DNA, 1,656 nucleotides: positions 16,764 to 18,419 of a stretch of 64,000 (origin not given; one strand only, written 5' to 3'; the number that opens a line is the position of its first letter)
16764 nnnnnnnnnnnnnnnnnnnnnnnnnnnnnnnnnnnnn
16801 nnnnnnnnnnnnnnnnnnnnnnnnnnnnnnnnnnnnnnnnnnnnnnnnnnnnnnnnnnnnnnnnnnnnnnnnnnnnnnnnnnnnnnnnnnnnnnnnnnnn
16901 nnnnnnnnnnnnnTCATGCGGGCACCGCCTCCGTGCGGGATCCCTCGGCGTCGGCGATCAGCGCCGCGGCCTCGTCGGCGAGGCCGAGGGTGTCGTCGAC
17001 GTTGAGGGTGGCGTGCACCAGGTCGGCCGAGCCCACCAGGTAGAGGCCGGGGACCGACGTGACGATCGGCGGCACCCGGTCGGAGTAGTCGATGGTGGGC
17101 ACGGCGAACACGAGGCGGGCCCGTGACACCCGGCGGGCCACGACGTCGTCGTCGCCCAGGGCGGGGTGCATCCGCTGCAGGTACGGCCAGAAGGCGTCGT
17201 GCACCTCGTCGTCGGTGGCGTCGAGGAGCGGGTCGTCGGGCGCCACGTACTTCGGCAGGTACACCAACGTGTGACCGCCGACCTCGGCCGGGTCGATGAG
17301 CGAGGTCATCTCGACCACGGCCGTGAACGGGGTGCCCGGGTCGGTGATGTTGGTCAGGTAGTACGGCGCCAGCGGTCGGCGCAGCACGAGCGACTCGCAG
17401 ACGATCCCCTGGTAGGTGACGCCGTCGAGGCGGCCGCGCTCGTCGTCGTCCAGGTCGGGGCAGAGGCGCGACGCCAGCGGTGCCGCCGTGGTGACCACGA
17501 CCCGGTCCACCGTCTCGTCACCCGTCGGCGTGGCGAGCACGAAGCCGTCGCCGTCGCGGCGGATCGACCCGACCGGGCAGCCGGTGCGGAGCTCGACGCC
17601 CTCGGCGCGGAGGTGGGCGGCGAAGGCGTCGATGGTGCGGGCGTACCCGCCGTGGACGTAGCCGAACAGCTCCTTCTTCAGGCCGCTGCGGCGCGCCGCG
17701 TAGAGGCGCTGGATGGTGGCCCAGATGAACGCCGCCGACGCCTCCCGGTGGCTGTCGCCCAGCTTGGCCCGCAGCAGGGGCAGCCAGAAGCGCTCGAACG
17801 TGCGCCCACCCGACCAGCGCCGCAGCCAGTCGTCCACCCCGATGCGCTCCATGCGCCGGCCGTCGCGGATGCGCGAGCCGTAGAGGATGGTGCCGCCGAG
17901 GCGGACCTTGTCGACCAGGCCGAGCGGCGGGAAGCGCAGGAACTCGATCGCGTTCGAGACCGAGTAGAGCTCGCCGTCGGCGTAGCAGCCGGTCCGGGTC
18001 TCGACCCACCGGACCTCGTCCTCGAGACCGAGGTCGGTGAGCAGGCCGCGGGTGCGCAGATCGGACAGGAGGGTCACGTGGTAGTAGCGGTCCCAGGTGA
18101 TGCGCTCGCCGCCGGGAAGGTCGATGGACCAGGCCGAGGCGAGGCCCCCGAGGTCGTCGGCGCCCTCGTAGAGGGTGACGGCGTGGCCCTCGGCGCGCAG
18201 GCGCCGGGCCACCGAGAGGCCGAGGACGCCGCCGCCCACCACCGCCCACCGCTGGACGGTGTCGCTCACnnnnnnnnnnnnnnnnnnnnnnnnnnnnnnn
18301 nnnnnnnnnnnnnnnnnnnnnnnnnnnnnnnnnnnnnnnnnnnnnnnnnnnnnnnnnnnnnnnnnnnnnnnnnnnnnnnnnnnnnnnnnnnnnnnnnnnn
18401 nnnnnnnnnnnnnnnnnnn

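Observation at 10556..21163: Arn-like logic for extracytoplasmic amino-sugar decoration in an LPXTG/LCP (Gram-positive-type) organism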

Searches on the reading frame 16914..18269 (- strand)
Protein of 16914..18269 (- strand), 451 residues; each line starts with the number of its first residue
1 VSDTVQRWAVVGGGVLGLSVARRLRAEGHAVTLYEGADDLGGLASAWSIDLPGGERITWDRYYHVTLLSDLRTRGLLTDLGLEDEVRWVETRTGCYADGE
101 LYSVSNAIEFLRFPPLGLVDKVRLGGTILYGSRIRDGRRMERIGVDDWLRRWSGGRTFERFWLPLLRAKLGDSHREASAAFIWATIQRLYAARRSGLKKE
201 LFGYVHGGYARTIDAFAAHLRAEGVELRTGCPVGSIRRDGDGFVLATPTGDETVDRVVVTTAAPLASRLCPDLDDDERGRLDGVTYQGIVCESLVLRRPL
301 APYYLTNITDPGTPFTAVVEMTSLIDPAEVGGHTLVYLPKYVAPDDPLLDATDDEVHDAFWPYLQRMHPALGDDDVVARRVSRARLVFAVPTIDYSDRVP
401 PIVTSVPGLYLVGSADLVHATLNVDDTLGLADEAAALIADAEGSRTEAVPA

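Call 6: search_protein_families(library=pfam, proteins=[window:16914-18269:-], max_evalue=0.01)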
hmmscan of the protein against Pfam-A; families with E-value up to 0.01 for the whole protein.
window:16914-18269:- (451 aa): 6 families
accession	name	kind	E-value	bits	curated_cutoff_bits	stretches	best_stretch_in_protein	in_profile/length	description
PF01593.30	Amino_oxidase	-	1.3e-31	110.8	19.8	1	17-417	3-421/443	Flavin containing amine oxidoreductase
PF01266.30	DAO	-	2.1e-16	60.9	27.9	1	8-412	2-332/353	FAD dependent oxidoreductase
PF13450.12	NAD_binding_8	-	5.2e-09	36.7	21.9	1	10-53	1-42/68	NAD(P)-binding Rossmann-like domain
PF00070.33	Pyr_redox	-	1.8e-06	28.8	22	1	7-40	1-34/82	Pyridine nucleotide-disulphide oxidoreductase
PF07992.20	Pyr_redox_2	-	2.4e-06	27.6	26.1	0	7-40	144-177/291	Pyridine nucleotide-disulphide oxidoreductase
PF03486.20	HI0933_like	-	0.0021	18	50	0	8-41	3-36/244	HI0933-like protein Rossmann domain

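Call 7: search_protein_families(library=ncbifam, proteins=[window:16914-18269:-], max_evalue=0.01)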
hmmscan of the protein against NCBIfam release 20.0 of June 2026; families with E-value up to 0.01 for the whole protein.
window:16914-18269:- (451 aa): 35 families (the best 25 are shown)
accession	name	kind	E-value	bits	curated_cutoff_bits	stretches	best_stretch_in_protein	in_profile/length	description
NF005560.0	PRK07233.1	equivalog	9.9e-134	446.4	252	1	7-441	2-431/435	hypothetical protein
TIGR03467.1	HpnE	equivalog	7.1e-29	101.4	283.05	1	9-414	2-404/430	hydroxysqualene dehydroxylase HpnE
NF008841.0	PRK11883.1-1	equivalog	2.6e-14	53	517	2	182-276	198-286/453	protoporphyrinogen oxidase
NF005547.0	PRK07208.1-3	equivalog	2.8e-10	39.5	380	1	6-392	5-390/465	hypothetical protein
TIGR00562.1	proto_IX_ox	equivalog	1e-08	34.2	97.85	1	8-178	5-173/470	protoporphyrinogen oxidase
TIGR02352.1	thiamin_ThiO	equivalog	1.6e-08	34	250.8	1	9-46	2-38/351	glycine oxidase ThiO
TIGR02734.1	crtI_fam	subfamily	9e-08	31.2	238.1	1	9-50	2-43/504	phytoene desaturase family protein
NF009410.0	PRK12771.1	subfamily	1.9e-07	30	516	1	3-43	136-176/566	NAD(P)-binding protein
TIGR03197.1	MnmC_Cterm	equivalog_domain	7.7e-07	28.5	174.2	1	9-46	3-40/400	FAD-dependent 5-carboxymethylaminomethyl-2-thiouridine(34) oxidoreductase MnmC1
NF058655.1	CrtID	equivalog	2.1e-06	26.9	640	1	9-48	2-41/478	bifunctional phytoene desaturase/3,4-desaturase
NF002480.1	PRK01747.1-1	equivalog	9.1e-06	24.3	540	1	5-46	248-289/645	bifunctional tRNA (5-methylaminomethyl-2-thiouridine)(34)-methyltransferase MnmC2/FAD-dependent 5-carboxymethylaminomethyl-2-thiouridine(34)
TIGR01317.1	GOGAT_sm_gam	subfamily_domain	1.5e-05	24.1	447.7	1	4-44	142-182/485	glutamate synthase small subunit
TIGR02731.1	phytoene_desat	equivalog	2.8e-05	23.1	569.4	1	8-90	2-80/453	15-cis-phytoene desaturase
TIGR02732.1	zeta_caro_desat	equivalog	5e-05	22.4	622.15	0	8-48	2-42/474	9,9'-di-cis-zeta-carotene desaturase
NF041087.1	bile_acid_BaiCD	equivalog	6.1e-05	21.3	825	1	3-42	378-417/642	bile acid Fe-S flavoenzyme BaiCD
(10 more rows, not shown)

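Call 24: search_solved_structures(query=window:16914-18269:-, max_evalue=0.001)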
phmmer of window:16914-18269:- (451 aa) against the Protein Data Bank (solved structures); distinct sequences matched with E-value up to 0.001: 3.
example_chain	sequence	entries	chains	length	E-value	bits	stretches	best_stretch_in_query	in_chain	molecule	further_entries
2ivd_A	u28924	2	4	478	0.00026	23.2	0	7-133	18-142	PROTOPORPHYRINOGEN OXIDASE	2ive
5mog_A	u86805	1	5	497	0.00048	22.3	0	9-90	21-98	Phytoene dehydrogenase, chloroplastic/chromoplastic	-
7rt0_A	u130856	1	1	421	0.00066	21.9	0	7-82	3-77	4-methylaminobutanoate oxidase (methylamine-forming)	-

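Call 35: find_homologous_proteins(query=window:16914-18269:-, max_evalue=0.00001)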
Query window:16914-18269:- (451 aa): 7073 proteins with E <= 0.00001 among 8000 candidates; the best 120 are listed.
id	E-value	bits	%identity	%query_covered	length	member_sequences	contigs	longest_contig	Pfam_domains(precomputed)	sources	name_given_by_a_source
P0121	5.1e-284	960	95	99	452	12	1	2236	PF01266.31,PF01593.31,PF13450.13,PF07992.21,PF00070.34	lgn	-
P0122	1.1e-264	897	86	100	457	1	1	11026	PF01266.31,PF01593.31,PF13450.13,PF07992.21,PF00070.34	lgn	-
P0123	1.1e-264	896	88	99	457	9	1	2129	PF01266.31,PF01593.31,PF13450.13,PF07992.21,PF00070.34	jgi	-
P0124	1.4e-264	896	87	100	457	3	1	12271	PF01266.31,PF01593.31,PF13450.13,PF07992.21,PF00070.34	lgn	-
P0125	5.3e-264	894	86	100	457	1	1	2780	PF01266.31,PF01593.31,PF13450.13,PF07992.21,PF00070.34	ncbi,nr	ncbi:MAG TPA: NAD(P)/FAD-dependent oxidoreductase [Acidimicrobiales bacterium]|nr:NAD(P)/FAD-depende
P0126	2.7e-236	803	80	99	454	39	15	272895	PF01266.31,PF01593.31,PF13450.13,PF07992.21,PF00070.34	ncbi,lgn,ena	-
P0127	5.5e-234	795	80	98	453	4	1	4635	PF01266.31,PF01593.31,PF13450.13,PF07992.21,PF00070.34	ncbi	-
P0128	2.0e-233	793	80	98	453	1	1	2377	PF01266.31,PF01593.31,PF13450.13,PF07992.21,PF00070.34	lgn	-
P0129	8.7e-233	791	79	98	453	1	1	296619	PF01266.31,PF01593.31,PF13450.13,PF07992.21,PF00070.34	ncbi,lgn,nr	ncbi:MAG: NAD(P)/FAD-dependent oxidoreductase [Acidimicrobiales bacterium]|nr:NAD(P)/FAD-dependent o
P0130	1.2e-232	791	80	98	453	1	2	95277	PF01266.31,PF01593.31,PF13450.13,PF07992.21,PF00070.34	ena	-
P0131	1.0e-228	778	80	94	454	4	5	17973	PF01266.31,PF01593.31,PF13450.13,PF07992.21,PF00070.34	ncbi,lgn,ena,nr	ncbi:MAG: NAD(P)/FAD-dependent oxidoreductase [Acidimicrobiales bacterium]|nr:NAD(P)/FAD-dependent o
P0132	3.0e-219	747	76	98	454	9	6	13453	PF01266.31,PF01593.31,PF13450.13,PF07992.21,PF00070.34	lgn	-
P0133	3.1e-219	747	74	99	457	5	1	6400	PF01266.31,PF01593.31,PF13450.13,PF07992.21,PF00070.34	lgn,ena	-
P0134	1.2e-217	741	75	95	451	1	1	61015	PF01266.31,PF01593.31,PF13450.13,PF07992.21,PF00070.34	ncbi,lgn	-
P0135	8.6e-216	735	74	95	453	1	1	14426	PF01266.31,PF01593.31,PF13450.13,PF07992.21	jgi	jgi:protoporphyrinogen oxidase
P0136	1.4e-213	728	74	98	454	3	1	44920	PF01266.31,PF01593.31,PF13450.13,PF07992.21,PF00070.34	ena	-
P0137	3.2e-188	644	67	98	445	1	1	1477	PF01266.31,PF01593.31,PF13450.13,PF00890.31,PF07992.21,PF00070.34,PF12831.14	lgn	-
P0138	1.2e-184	633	66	94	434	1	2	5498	PF01266.31,PF01593.31,PF13450.13,PF00890.31,PF07992.21,PF00070.34,PF12831.14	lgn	-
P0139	8.5e-184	630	65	94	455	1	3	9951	PF01266.31,PF01593.31,PF13450.13,PF00890.31,PF07992.21,PF00070.34,PF12831.14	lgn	-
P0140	2.8e-183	628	67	95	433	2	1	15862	PF01266.31,PF01593.31,PF13450.13,PF07992.21,PF00070.34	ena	-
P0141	6.2e-183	627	66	93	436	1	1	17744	PF01266.31,PF01593.31,PF13450.13,PF07992.21,PF00070.34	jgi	jgi:protoporphyrinogen oxidase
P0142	6.4e-183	627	67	95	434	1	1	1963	PF01266.31,PF01593.31,PF13450.13,PF07992.21,PF00070.34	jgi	jgi:protoporphyrinogen oxidase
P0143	2.6e-182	625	67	95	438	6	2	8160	PF01266.31,PF01593.31,PF13450.13,PF00890.31,PF07992.21,PF00070.34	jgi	jgi:protoporphyrinogen oxidase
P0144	6.0e-182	624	67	95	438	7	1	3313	PF01266.31,PF01593.31,PF13450.13,PF07992.21,PF00070.34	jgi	-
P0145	9.0e-182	623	65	94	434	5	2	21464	PF01266.31,PF01593.31,PF13450.13,PF00890.31,PF07992.21,PF00070.34,PF12831.14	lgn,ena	-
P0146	6.7e-181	620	68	95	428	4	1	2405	PF01266.31,PF01593.31,PF13450.13,PF07992.21,PF00070.34,PF03486.21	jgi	jgi:protoporphyrinogen oxidase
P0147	1.6e-180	619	67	95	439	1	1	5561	PF01266.31,PF01593.31,PF13450.13,PF07992.21,PF00070.34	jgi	jgi:protoporphyrinogen oxidase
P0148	2.2e-180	619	66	95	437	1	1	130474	PF01266.31,PF01593.31,PF13450.13,PF07992.21,PF00070.34,PF03486.21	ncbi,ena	-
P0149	6.9e-180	617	64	100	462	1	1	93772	PF01266.31,PF01593.31,PF13450.13,PF07992.21,PF00070.34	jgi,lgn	jgi:protoporphyrinogen oxidase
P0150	2.8e-179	615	65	95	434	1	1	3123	PF01266.31,PF01593.31,PF13450.13,PF07992.21,PF00070.34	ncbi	-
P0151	6.5e-179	614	65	96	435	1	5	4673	PF01266.31,PF01593.31,PF13450.13,PF07992.21,PF00070.34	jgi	jgi:protoporphyrinogen oxidase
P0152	1.0e-178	613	66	95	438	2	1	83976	PF01266.31,PF01593.31,PF13450.13,PF00890.31,PF07992.21,PF00070.34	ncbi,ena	-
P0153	2.7e-178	612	67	95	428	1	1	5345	PF01266.31,PF01593.31,PF13450.13,PF07992.21,PF00070.34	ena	-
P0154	3.2e-178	611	67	95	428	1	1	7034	PF01266.31,PF01593.31,PF13450.13,PF07992.21,PF00070.34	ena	-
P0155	3.3e-178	611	67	95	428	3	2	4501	PF01266.31,PF01593.31,PF13450.13,PF07992.21,PF00070.34,PF12831.14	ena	-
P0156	4.2e-178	611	64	96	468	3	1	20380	PF01266.31,PF01593.31,PF13450.13,PF07992.21,PF00070.34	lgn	-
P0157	8.9e-178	610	65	96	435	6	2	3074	PF01266.31,PF01593.31,PF13450.13,PF07992.21,PF00070.34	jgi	jgi:protoporphyrinogen oxidase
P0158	8.9e-178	610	66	96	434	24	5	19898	PF01266.31,PF01593.31,PF13450.13,PF07992.21,PF00070.34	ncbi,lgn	-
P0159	9.8e-178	610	65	95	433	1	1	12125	PF01266.31,PF01593.31,PF13450.13,PF07992.21,PF00070.34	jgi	jgi:protoporphyrinogen oxidase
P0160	2.2e-177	609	67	95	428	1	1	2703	PF01266.31,PF01593.31,PF13450.13,PF07992.21,PF00070.34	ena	-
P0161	3.6e-177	608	67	95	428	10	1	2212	PF01266.31,PF01593.31,PF13450.13,PF07992.21,PF00070.34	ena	-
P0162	6.1e-177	607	65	96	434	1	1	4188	PF01266.31,PF01593.31,PF13450.13,PF07992.21,PF00070.34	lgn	-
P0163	7.9e-177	607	66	95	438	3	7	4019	PF01266.31,PF01593.31,PF13450.13,PF07992.21,PF00070.34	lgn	-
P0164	9.9e-177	607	63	95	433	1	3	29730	PF01266.31,PF01593.31,PF13450.13,PF07992.21,PF00070.34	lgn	-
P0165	1.3e-176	606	65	96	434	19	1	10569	PF01266.31,PF01593.31,PF13450.13,PF07992.21,PF00070.34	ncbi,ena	ncbi:MAG TPA: NAD(P)/FAD-dependent oxidoreductase [Candidatus Limnocylindrales bacterium]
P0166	1.9e-176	606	65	96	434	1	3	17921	PF01266.31,PF01593.31,PF13450.13,PF07992.21,PF00070.34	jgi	jgi:protoporphyrinogen oxidase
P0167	2.8e-176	605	67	95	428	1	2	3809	PF01266.31,PF01593.31,PF13450.13,PF07992.21,PF00070.34,PF03486.21,PF12831.14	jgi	jgi:protoporphyrinogen oxidase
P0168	3.1e-176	605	66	95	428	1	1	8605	PF01266.31,PF01593.31,PF13450.13,PF07992.21,PF00070.34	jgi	-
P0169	4.6e-176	604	67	95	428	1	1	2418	PF01266.31,PF01593.31,PF13450.13,PF07992.21,PF00070.34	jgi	jgi:protoporphyrinogen oxidase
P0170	4.7e-176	604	66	95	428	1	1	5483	PF01266.31,PF01593.31,PF13450.13,PF07992.21,PF00070.34,PF03486.21,PF12831.14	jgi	jgi:protoporphyrinogen oxidase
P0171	6.9e-176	604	64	95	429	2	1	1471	PF01266.31,PF01593.31,PF13450.13,PF07992.21,PF00070.34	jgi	jgi:protoporphyrinogen oxidase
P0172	8.7e-176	603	65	95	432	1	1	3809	PF01266.31,PF01593.31,PF13450.13,PF07992.21,PF00070.34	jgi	jgi:protoporphyrinogen oxidase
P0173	2.1e-175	602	65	95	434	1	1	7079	PF01266.31,PF01593.31,PF13450.13,PF07992.21,PF00070.34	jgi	jgi:protoporphyrinogen oxidase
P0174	6.9e-175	600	65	96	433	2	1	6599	PF01266.31,PF01593.31,PF13450.13,PF07992.21,PF00070.34,PF12831.14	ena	-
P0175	8.8e-175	600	65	96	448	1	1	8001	PF01266.31,PF01593.31,PF13450.13,PF07992.21,PF00070.34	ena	-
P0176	2.2e-174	599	66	96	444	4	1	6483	PF01266.31,PF01593.31,PF13450.13,PF07992.21,PF00070.34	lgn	-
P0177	3.6e-174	598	64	95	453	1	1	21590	PF01266.31,PF01593.31,PF13450.13,PF00890.31,PF00070.34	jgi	jgi:protoporphyrinogen oxidase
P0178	3.9e-174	598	66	95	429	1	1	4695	PF01266.31,PF01593.31,PF13450.13,PF07992.21,PF00070.34,PF03486.21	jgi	jgi:protoporphyrinogen oxidase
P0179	4.1e-174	598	64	95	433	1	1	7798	PF01266.31,PF01593.31,PF13450.13,PF07992.21,PF00070.34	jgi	jgi:protoporphyrinogen oxidase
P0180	4.6e-174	598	64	95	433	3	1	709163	PF01266.31,PF01593.31,PF13450.13,PF07992.21,PF00070.34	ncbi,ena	-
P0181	6.7e-174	597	66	95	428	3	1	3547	PF01266.31,PF01593.31,PF13450.13,PF07992.21,PF00070.34,PF03486.21,PF12831.14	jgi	jgi:protoporphyrinogen oxidase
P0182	8.0e-174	597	63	95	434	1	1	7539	PF01266.31,PF01593.31,PF13450.13,PF07992.21,PF00070.34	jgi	jgi:protoporphyrinogen oxidase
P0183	1.2e-173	596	65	94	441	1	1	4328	PF01266.31,PF01593.31,PF13450.13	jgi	jgi:protoporphyrinogen oxidase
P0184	1.3e-173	596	66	95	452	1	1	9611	PF01266.31,PF01593.31,PF13450.13,PF00070.34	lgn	-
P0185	1.6e-173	596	64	95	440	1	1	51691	PF01266.31,PF01593.31,PF13450.13,PF00890.31,PF07992.21,PF00070.34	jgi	jgi:protoporphyrinogen oxidase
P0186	3.0e-173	595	63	97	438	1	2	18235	PF01266.31,PF01593.31,PF13450.13,PF00890.31,PF07992.21,PF00070.34,PF12831.14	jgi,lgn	jgi:protoporphyrinogen oxidase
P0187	4.2e-173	595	63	96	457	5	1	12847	PF01266.31,PF01593.31,PF13450.13,PF00070.34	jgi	jgi:protoporphyrinogen oxidase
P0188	5.3e-173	594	65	95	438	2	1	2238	PF01266.31,PF01593.31,PF13450.13,PF07992.21,PF00070.34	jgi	jgi:protoporphyrinogen oxidase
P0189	9.3e-173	593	66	95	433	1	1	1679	PF01266.31,PF01593.31,PF13450.13,PF07992.21,PF00070.34,PF12831.14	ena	-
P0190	1.1e-172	593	66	92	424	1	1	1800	PF01266.31,PF01593.31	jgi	jgi:protoporphyrinogen oxidase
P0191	2.1e-172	592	64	95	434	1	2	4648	PF01266.31,PF01593.31,PF13450.13,PF07992.21,PF00070.34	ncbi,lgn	-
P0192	2.9e-172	592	64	95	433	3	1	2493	PF01266.31,PF01593.31,PF13450.13,PF07992.21,PF00070.34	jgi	jgi:protoporphyrinogen oxidase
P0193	3.7e-172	591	65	95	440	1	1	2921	PF01266.31,PF01593.31,PF13450.13,PF07992.21,PF00070.34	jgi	jgi:protoporphyrinogen oxidase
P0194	4.0e-172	591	64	95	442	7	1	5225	PF01266.31,PF01593.31,PF13450.13,PF07992.21,PF00070.34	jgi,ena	-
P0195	4.5e-172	591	64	95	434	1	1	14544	PF01266.31,PF01593.31,PF13450.13,PF07992.21,PF00070.34,PF13454.13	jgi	jgi:protoporphyrinogen oxidase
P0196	1.1e-171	590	65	93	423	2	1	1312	PF01266.31,PF01593.31,PF13450.13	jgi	jgi:protoporphyrinogen oxidase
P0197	1.3e-171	590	63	97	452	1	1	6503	PF01266.31,PF01593.31,PF13450.13,PF07992.21,PF00070.34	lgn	-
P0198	3.9e-171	588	61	95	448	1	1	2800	PF01266.31,PF01593.31,PF13450.13,PF07992.21,PF00070.34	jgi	jgi:protoporphyrinogen oxidase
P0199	6.8e-171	587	65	95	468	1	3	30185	PF01266.31,PF01593.31,PF13450.13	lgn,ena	-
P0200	1.2e-170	587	63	94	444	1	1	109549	PF01266.31,PF01593.31,PF13450.13,PF07992.21,PF00070.34,PF12831.14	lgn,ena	-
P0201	1.2e-170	586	64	95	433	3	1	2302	PF01266.31,PF01593.31,PF13450.13,PF07992.21,PF00070.34,PF12831.14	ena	-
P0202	2.3e-170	586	62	98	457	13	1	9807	PF01266.31,PF01593.31,PF13450.13,PF12831.14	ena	-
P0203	2.5e-170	585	64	95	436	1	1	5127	PF01266.31,PF01593.31,PF13450.13,PF07992.21,PF00070.34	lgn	-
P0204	5.2e-170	584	64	96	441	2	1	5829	PF01266.31,PF01593.31,PF13450.13,PF07992.21,PF12831.14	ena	-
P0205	7.1e-170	584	65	95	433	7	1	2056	PF01266.31,PF01593.31,PF13450.13,PF07992.21,PF00070.34,PF12831.14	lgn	-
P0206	7.2e-170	584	65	93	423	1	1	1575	PF01593.31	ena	-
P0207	1.3e-169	583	60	95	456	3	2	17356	PF01266.31,PF01593.31,PF13450.13,PF07992.21,PF00070.34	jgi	jgi:protoporphyrinogen oxidase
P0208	2.5e-169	582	64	95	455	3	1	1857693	PF01266.31,PF01593.31,PF13450.13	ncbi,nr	ncbi:MAG: NAD(P)/FAD-dependent oxidoreductase [Acidimicrobiia bacterium]|nr:NAD(P)/FAD-dependent oxi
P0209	4.2e-169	581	61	99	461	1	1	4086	PF01266.31,PF01593.31,PF13450.13,PF07992.21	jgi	jgi:protoporphyrinogen oxidase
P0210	5.1e-169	581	61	95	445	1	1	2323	PF01266.31,PF01593.31,PF13450.13,PF07992.21,PF00070.34,PF03486.21,PF13454.13,PF12831.14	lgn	-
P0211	5.5e-169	581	63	96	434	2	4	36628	PF01266.31,PF01593.31,PF13450.13,PF07992.21,PF00070.34,PF12831.14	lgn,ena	-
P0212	7.1e-169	581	63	93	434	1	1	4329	PF01266.31,PF01593.31,PF13450.13,PF00890.31,PF07992.21,PF00070.34,PF12831.14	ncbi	ncbi:MAG: hypothetical protein QOE63_47 [Acidimicrobiaceae bacterium]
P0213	1.2e-168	580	63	94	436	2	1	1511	PF01266.31,PF01593.31,PF13450.13,PF07992.21,PF00070.34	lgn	-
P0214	4.2e-168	578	60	97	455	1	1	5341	PF01266.31,PF01593.31,PF13450.13,PF07992.21,PF00070.34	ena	-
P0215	4.6e-168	578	61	95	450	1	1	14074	PF01266.31,PF01593.31,PF13450.13,PF07992.21,PF00070.34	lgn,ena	-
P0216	6.4e-168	577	60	97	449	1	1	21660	PF01266.31,PF01593.31,PF13450.13,PF07992.21,PF00070.34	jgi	jgi:protoporphyrinogen oxidase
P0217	9.3e-168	577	60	96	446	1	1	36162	PF01266.31,PF01593.31,PF13450.13,PF07992.21,PF00070.34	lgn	-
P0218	1.0e-167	577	59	96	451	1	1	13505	PF01266.31,PF01593.31,PF13450.13,PF07992.21,PF00070.34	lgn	-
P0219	3.6e-167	575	60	97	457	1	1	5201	PF01266.31,PF01593.31,PF13450.13,PF00890.31,PF07992.21,PF00070.34,PF12831.14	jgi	jgi:protoporphyrinogen oxidase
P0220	4.1e-167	575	55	100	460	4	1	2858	PF01266.31,PF01593.31,PF13450.13,PF07992.21,PF00070.34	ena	-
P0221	4.8e-167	575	65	95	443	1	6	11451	PF01266.31,PF01593.31,PF13450.13,PF07992.21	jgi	jgi:protoporphyrinogen oxidase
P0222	6.2e-167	574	62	96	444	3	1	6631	PF01266.31,PF01593.31,PF13450.13,PF07992.21,PF00070.34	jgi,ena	-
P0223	7.1e-167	574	59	92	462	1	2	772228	PF01266.31,PF01593.31,PF13450.13,PF07992.21,PF00070.34,PF12831.14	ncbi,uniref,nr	ncbi:NAD(P)/FAD-dependent oxidoreductase [Nodosilinea sp. PGN35]|uniref:NAD(P)/FAD-dependent oxidore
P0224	7.9e-167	574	57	96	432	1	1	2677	PF01266.31,PF01593.31,PF13450.13,PF07992.21,PF00070.34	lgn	-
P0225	8.5e-167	574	62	99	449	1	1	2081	PF01266.31,PF01593.31,PF13450.13,PF00890.31,PF07992.21,PF00070.34,PF12831.14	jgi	jgi:protoporphyrinogen oxidase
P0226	1.0e-166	574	63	96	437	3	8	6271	PF01266.31,PF01593.31,PF13450.13,PF07992.21,PF00070.34,PF12831.14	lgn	-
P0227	1.5e-166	573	55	99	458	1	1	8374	PF01266.31,PF01593.31,PF13450.13,PF07992.21,PF00070.34,PF03486.21,PF13454.13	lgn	-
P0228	1.9e-166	573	62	95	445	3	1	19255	PF01266.31,PF01593.31,PF13450.13,PF07992.21,PF00070.34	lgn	-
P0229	2.6e-166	572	59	97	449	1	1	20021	PF01266.31,PF01593.31,PF13450.13,PF07992.21,PF00070.34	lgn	-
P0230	3.0e-166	572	61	95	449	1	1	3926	PF01266.31,PF01593.31,PF13450.13,PF07992.21,PF00070.34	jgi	jgi:protoporphyrinogen oxidase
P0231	3.7e-166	572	59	97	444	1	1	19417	PF01266.31,PF01593.31,PF13450.13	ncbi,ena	-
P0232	4.5e-166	571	61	95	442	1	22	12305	PF01266.31,PF01593.31,PF13450.13,PF00890.31,PF07992.21,PF00070.34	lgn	-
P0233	5.2e-166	571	60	96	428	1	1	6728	PF01266.31,PF01593.31,PF13450.13,PF00890.31,PF07992.21,PF00070.34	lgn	-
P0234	5.8e-166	571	60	95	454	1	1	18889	PF01266.31,PF01593.31,PF13450.13,PF07992.21,PF00070.34,PF03486.21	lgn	-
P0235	6.1e-166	571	61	98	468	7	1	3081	PF01266.31,PF01593.31,PF13450.13,PF07992.21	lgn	-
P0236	6.1e-166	571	63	92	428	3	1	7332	PF01266.31,PF01593.31,PF13450.13,PF07992.21,PF00070.34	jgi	jgi:protoporphyrinogen oxidase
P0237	7.7e-166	571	59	97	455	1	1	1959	PF01266.31,PF01593.31,PF13450.13,PF07992.21,PF00070.34,PF03486.21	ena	-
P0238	8.2e-166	571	64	93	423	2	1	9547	PF01266.31,PF01593.31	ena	-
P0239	1.1e-165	570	59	99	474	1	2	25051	PF01266.31,PF01593.31,PF13450.13,PF07992.21,PF00070.34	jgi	jgi:protoporphyrinogen oxidase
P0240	1.1e-165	570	62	95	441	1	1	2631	PF01266.31,PF01593.31,PF13450.13,PF07992.21,PF00070.34,PF12831.14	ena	-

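Call 50: predict_structure(alignment_id=A2)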
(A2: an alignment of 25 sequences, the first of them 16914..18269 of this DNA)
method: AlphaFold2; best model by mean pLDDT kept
length: 451 residues; sequences in the alignment: 25
mean_pLDDT: 88.5   pTM: 0.88
mean pLDDT of the five models: 88.5, 87.2, 86.2, 85.8, 85.6
residues with pLDDT >= 90: 276; 70-90: 142; 50-70: 27; < 50: 6
segments of 3 or more residues with pLDDT < 50: 448-451
pLDDT, mean of each block of 10 residues (from residue 1): 78 94 96 94 74 79 63 90 88 91 84 90 90 86 94 93 90 90 84 63 82 93 97 97 97 98 95 96 91 93 92 92 83 91 93 97 95 93 88 87 96 85 82 95 67 38
secondary structure, 60 per line:
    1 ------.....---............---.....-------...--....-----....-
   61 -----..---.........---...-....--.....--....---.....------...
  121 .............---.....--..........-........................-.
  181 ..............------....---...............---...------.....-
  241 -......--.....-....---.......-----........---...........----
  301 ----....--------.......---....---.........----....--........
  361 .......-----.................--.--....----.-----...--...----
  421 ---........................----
elements in order: E7-11 H15-26 E30-34 E47-50 E56-59 H71-79 E87-90 E93-97 E100-103 H107-111 H118-133 H137-141 H145-153 H155-176 H180-194 E201-204 H208-222 E226-228 E235-239 E242-247 E250-254 E256-259 H263-269 H275-282 E286-296 E305-308 E317-320 H327-330 E334-342 H347-350 H353-367 E376-389 H395-398 E409-411 H424-447
